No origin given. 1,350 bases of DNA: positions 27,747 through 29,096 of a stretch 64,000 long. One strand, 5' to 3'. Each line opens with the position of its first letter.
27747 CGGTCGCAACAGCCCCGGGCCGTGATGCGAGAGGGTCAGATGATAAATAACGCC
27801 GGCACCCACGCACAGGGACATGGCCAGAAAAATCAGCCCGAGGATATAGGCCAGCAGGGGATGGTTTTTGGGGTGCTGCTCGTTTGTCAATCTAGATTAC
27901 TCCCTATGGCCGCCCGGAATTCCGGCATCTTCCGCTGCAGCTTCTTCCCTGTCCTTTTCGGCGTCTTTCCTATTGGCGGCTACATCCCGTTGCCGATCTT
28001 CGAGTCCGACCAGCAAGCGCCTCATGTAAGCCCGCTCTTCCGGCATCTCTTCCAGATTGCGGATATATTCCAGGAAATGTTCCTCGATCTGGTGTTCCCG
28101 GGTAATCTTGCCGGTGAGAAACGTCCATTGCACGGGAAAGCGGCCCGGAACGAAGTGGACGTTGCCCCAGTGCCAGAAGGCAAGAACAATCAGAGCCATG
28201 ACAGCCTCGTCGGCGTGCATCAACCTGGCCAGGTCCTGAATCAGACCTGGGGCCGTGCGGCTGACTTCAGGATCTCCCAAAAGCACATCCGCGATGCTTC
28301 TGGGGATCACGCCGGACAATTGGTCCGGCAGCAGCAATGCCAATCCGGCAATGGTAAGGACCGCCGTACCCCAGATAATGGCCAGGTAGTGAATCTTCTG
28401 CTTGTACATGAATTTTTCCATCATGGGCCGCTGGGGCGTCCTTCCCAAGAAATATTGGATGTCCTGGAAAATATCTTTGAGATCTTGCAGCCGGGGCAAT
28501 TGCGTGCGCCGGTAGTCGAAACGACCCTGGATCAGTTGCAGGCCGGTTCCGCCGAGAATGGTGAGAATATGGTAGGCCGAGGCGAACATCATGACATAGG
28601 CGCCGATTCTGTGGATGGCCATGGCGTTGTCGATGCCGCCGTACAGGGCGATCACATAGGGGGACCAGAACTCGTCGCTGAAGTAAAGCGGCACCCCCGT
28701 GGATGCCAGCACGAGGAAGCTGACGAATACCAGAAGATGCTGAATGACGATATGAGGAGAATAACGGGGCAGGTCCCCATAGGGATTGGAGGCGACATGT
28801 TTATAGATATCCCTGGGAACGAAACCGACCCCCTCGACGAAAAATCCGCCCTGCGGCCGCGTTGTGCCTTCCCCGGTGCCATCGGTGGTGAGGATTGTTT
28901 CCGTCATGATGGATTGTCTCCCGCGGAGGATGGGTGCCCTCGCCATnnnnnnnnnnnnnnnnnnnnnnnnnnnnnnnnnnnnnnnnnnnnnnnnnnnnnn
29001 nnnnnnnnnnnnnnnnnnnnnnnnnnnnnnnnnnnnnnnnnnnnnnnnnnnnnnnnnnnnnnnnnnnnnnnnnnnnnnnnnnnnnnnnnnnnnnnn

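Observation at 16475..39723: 23-kb, 18-gene cytochrome / NHL-propeller / beta-barrel cluster: candidate trans-envelope electron-transfer system in a sulfate reducer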

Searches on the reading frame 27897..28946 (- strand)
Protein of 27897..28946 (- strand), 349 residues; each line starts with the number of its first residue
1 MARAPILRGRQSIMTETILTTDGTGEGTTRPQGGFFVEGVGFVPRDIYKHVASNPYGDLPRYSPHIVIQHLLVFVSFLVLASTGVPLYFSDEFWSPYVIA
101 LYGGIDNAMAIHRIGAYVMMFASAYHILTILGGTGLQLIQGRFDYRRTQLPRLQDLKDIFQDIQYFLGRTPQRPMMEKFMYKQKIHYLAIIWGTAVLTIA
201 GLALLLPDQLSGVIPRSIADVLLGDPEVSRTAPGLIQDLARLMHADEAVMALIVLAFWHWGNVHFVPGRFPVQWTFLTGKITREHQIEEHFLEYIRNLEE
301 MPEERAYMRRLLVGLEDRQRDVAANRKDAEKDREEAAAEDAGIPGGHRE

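Call 4: search_protein_families(library=pfam, proteins=[window:27897-28946:-], max_evalue=0.01)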
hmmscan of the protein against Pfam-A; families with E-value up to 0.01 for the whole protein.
window:27897-28946:- (349 aa): 2 families
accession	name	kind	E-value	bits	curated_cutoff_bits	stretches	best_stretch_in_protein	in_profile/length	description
PF01292.26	Ni_hydr_CYTB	-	1.7e-08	34.9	30.1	1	61-259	1-158/179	Prokaryotic cytochrome b561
PF14358.11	DUF4405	-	9.3e-06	26.5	26.7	1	70-128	3-63/66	Domain of unknown function (DUF4405)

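Call 36: search_protein_families(library=ncbifam, proteins=[window:27897-28946:-], max_evalue=0.001)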
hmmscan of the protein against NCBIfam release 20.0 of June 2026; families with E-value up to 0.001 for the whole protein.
window:27897-28946:- (349 aa): 1 family
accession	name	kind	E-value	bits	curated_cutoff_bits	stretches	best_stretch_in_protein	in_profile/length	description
TIGR01583.1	formate-DH-gamm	equivalog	0.0002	21.4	115.85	0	61-205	4-130/204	formate dehydrogenase subunit gamma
